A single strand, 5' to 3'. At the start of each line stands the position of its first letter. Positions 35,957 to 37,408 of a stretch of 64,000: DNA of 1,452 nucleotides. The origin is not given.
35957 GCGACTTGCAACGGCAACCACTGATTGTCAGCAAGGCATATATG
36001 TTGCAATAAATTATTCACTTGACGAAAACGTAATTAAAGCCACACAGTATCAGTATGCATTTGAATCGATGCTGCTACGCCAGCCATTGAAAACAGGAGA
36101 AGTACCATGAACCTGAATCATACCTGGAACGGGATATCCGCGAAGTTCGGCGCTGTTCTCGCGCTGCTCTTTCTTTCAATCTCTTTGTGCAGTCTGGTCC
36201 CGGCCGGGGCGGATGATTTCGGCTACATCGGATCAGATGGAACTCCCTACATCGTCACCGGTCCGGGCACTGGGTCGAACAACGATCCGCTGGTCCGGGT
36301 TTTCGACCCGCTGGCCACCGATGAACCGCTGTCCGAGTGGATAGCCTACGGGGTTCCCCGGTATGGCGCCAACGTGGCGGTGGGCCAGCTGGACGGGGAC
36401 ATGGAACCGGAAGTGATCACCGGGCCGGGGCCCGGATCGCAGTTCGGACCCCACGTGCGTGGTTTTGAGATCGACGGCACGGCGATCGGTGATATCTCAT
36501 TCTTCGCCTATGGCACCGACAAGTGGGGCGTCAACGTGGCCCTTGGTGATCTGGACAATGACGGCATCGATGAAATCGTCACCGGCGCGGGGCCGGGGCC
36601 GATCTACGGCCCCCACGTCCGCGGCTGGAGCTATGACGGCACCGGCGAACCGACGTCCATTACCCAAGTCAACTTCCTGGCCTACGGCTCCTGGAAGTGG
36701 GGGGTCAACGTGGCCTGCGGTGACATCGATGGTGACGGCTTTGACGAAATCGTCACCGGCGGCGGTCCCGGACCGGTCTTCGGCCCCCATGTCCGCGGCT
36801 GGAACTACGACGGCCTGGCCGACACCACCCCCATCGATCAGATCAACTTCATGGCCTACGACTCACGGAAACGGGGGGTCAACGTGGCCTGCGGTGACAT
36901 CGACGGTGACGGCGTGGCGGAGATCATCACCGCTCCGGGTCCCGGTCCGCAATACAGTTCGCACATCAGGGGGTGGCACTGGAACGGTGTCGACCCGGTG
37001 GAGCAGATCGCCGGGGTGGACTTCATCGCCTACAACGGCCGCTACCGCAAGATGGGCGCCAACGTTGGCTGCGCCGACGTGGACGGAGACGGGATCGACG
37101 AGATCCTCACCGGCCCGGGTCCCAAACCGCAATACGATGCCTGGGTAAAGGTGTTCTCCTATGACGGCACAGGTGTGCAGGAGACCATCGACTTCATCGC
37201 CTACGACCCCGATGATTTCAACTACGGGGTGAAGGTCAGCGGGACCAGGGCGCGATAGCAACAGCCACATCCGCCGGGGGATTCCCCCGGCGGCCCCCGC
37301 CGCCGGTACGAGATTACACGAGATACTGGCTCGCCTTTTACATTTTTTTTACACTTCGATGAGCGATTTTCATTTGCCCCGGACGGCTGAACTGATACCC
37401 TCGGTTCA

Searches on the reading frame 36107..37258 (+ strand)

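Call 60: search_protein_families(library=pfam, proteins=[window:36107-37258:+], max_evalue=0.00001)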
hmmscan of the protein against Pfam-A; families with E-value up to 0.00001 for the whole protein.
window:36107-37258:+ (383 aa): 3 families
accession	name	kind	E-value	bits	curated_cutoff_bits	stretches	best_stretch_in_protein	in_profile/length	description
PF13517.12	FG-GAP_3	-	1.1e-14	55.2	26.9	0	171-216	18-60/61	FG-GAP-like repeat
PF01839.29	FG-GAP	-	4.8e-14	52.3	22.1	0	141-164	2-25/37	FG-GAP repeat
PF25292.1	Beta-prop_CGLA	-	1.8e-08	34.7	26.8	0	317-335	31-49/316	Lambda-carrageenase beta-propeller domain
